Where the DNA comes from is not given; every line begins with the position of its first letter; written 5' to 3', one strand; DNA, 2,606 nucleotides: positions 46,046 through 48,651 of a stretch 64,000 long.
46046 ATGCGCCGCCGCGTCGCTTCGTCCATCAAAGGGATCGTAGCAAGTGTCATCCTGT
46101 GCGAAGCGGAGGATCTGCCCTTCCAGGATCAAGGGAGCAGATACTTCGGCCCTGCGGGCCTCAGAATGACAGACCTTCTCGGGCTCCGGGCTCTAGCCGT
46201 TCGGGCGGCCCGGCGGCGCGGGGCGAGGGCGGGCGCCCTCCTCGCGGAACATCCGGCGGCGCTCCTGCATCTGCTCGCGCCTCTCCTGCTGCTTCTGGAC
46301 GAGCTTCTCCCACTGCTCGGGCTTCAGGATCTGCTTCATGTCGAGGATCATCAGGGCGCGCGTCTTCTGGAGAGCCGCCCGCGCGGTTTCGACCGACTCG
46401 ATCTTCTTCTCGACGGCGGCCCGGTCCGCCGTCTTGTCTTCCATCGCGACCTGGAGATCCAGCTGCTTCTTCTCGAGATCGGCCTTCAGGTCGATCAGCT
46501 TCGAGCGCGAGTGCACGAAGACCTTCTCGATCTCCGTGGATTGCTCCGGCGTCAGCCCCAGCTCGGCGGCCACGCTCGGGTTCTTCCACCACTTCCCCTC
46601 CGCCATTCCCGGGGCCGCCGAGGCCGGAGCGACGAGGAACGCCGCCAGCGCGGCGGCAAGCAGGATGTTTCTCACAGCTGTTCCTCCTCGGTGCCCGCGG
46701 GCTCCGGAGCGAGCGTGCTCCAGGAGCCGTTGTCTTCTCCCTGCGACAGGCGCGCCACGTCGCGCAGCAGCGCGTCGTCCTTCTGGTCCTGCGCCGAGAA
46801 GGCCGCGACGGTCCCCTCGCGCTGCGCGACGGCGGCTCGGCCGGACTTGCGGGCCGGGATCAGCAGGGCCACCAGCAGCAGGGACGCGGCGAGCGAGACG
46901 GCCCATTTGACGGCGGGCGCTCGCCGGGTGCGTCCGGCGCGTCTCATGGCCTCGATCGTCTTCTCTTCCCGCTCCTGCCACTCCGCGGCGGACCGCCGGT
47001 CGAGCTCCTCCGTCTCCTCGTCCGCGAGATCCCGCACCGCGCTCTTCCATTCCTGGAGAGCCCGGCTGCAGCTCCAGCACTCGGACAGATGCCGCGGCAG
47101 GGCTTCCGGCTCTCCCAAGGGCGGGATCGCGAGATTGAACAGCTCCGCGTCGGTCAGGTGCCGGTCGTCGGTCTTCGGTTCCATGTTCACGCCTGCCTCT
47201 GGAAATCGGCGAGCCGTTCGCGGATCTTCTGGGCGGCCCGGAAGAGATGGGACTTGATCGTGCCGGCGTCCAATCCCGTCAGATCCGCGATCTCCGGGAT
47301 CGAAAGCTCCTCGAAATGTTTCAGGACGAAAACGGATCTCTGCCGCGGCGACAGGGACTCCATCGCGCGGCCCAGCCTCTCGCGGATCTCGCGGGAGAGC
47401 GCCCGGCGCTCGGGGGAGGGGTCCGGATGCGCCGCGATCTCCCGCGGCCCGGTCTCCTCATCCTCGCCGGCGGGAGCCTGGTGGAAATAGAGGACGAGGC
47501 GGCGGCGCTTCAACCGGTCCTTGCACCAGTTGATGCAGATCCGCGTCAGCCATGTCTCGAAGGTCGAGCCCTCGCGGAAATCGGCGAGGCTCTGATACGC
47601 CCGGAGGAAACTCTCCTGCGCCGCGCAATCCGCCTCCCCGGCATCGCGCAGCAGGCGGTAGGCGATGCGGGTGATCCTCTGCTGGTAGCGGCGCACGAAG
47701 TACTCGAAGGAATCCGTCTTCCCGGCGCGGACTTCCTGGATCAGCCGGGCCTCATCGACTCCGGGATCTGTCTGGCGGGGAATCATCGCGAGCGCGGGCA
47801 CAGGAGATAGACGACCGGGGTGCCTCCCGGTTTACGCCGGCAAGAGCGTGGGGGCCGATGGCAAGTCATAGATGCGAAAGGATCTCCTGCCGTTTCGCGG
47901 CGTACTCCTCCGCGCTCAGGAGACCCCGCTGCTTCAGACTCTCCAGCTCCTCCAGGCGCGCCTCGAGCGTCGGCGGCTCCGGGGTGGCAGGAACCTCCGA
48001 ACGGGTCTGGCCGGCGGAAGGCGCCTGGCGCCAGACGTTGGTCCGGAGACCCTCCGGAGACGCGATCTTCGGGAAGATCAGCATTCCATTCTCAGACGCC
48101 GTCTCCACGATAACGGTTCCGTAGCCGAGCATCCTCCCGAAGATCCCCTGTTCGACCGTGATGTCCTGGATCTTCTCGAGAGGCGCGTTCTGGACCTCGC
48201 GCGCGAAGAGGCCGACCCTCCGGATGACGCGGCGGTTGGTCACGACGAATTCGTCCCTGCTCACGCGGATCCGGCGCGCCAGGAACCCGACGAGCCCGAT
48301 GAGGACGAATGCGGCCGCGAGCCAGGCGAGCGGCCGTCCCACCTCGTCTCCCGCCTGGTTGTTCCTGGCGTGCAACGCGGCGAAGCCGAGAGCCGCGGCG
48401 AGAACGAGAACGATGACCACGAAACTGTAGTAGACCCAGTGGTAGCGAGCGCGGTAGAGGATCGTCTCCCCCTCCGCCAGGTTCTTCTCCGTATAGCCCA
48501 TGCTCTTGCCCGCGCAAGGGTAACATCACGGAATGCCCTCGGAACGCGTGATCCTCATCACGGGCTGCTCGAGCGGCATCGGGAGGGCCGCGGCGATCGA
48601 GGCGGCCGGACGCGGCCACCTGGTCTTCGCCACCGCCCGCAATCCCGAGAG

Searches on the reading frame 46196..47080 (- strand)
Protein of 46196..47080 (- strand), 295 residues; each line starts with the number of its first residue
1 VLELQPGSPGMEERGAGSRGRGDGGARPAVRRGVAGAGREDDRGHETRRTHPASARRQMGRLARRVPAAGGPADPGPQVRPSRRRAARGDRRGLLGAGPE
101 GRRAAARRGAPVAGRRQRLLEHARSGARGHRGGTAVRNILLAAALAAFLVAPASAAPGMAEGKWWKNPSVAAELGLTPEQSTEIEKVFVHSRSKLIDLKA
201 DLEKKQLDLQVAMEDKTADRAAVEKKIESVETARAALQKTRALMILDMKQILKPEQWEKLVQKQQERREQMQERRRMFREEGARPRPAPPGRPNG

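Call 14: search_protein_families(library=pfam, proteins=[window:46196-47080:-], max_evalue=0.01)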
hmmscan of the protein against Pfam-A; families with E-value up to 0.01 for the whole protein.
window:46196-47080:- (295 aa): 3 families
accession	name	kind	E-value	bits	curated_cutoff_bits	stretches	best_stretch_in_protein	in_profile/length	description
PF13801.11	Metal_resist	-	4.4e-14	53.1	29.2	1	140-258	2-124/125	Heavy-metal resistance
PF07813.17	LTXXQ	-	6.8e-06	27.2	24.3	1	167-263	6-99/100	LTXXQ motif family protein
PF16132.11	DUF4843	-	0.0043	17.1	34.5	1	176-260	56-142/163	Domain of unknown function (DUF4843)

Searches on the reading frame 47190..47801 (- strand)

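Call 14: search_protein_families(library=pfam, proteins=[window:47190-47801:-], max_evalue=0.01)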
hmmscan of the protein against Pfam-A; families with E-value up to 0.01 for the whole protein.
window:47190-47801:- (204 aa): 5 families
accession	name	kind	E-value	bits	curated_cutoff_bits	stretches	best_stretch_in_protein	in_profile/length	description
PF08281.18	Sigma70_r4_2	-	2.7e-17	62.6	25.7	1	140-192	1-53/54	Sigma-70, region 4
PF04542.20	Sigma70_r2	-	3.2e-15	56.1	24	1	35-101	1-69/71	Sigma-70 region 2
PF04545.22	Sigma70_r4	-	1.2e-10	41.1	24.1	1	146-195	1-50/50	Sigma-70, region 4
PF07638.17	Sigma70_ECF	-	9.4e-06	26.1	21.1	1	18-196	5-182/185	ECF sigma factor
PF14493.12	HTH_40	-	0.0006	20.5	27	1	164-193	11-40/89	Helix-turn-helix domain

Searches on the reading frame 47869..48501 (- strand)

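Call 15: search_protein_families(library=pfam, proteins=[window:47869-48501:-], max_evalue=0.01)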
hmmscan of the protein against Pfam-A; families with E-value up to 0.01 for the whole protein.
window:47869-48501:- (211 aa): 5 families
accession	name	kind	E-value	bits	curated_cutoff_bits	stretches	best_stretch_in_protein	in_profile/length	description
PF03703.20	bPH_2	-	1.4e-16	60.9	22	1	84-153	5-75/78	Bacterial PH domain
PF09851.14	SHOCT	-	2.7e-06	27.4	27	1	182-208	2-28/28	Short C-terminal domain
PF05120.17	GvpG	-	0.002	18.7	30.6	1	176-211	30-65/67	Gas vesicle protein G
PF06772.16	LtrA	-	0.0038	17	31.9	1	9-84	242-311/356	Bacterial low temperature requirement A protein (LtrA)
PF14470.12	bPH_3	-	0.0087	17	23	0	85-123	25-65/95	Bacterial PH domain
